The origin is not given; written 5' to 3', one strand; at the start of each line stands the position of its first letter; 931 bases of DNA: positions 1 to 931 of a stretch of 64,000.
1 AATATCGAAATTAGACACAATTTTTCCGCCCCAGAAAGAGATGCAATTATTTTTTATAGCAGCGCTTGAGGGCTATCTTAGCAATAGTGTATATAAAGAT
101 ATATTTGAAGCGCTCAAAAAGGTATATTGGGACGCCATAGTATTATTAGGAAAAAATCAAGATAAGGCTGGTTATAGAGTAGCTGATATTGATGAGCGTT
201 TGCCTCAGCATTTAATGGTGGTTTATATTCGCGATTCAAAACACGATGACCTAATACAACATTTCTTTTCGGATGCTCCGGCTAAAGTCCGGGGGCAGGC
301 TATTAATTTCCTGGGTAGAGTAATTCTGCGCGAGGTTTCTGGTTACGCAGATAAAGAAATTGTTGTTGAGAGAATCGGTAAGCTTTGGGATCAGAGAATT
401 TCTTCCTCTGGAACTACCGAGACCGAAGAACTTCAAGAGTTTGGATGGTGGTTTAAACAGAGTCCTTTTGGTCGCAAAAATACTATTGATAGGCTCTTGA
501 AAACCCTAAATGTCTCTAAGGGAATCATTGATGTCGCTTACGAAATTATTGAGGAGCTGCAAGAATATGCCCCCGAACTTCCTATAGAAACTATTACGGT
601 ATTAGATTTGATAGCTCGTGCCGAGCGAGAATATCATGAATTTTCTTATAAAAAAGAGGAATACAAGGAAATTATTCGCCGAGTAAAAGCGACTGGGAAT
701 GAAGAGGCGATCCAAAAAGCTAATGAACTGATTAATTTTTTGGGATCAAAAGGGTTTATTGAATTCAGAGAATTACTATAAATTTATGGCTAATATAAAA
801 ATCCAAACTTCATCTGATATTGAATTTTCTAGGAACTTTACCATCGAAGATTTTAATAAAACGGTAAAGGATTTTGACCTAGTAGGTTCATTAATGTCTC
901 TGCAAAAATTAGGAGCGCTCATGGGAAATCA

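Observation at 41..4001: Tightly coupled four-gene operon of uncharacterised proteins, a candidate novel defence or accessory system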

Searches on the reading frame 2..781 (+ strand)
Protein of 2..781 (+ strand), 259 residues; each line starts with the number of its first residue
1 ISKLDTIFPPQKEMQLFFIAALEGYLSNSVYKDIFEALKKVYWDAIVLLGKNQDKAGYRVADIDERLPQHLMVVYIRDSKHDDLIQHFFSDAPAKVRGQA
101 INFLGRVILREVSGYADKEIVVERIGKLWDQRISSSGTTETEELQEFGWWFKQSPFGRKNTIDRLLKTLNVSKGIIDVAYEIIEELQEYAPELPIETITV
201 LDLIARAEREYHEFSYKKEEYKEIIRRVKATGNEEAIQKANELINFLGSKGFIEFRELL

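Call 4: search_protein_families(library=pfam, proteins=[window:2-781:+], max_evalue=1)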
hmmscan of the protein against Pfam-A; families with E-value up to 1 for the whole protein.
window:2-781:+ (259 aa): 2 families
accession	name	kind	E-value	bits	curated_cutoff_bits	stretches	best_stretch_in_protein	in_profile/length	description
PF21497.3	TcpC-like_C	-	0.071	13.8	27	1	10-62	18-69/109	Conjugal transfer protein-like, C-terminal domain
PF09363.15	XFP_C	-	0.13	12.2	23.4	1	184-225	55-96/202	XFP C-terminal domain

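Call 5: search_protein_families(library=padloc, proteins=[window:2-781:+], max_evalue=1)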
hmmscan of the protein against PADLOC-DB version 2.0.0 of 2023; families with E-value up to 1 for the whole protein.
window:2-781:+ (259 aa): 0 families

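Call 8: search_protein_families(library=ncbifam, proteins=[window:2-781:+], max_evalue=1)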
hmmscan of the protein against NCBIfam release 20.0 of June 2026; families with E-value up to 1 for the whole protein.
window:2-781:+ (259 aa): 1 family
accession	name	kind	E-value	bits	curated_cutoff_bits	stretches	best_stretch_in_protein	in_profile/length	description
NF045957.1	MHO_1590_dom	subfamily_domain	0.086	13.1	42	0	161-185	32-56/81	MHO_1590 family protein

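Call 9: search_protein_families(library=phrogs, proteins=[window:2-781:+], max_evalue=1)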
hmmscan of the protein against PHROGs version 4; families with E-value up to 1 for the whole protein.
window:2-781:+ (259 aa): 5 families
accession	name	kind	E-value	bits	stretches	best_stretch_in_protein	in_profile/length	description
phrog_19508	-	lysis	0.096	13.9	1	168-206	63-101/114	holin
phrog_6646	-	unknown function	0.13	13.3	1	54-96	90-130/142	-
phrog_12301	-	transcription regulation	0.14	13.8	1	158-206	24-74/96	transcriptional regulator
phrog_33383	-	unknown function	0.16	13.2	1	198-230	74-106/115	-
phrog_28224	-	unknown function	0.24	12.7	1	30-56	30-56/103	-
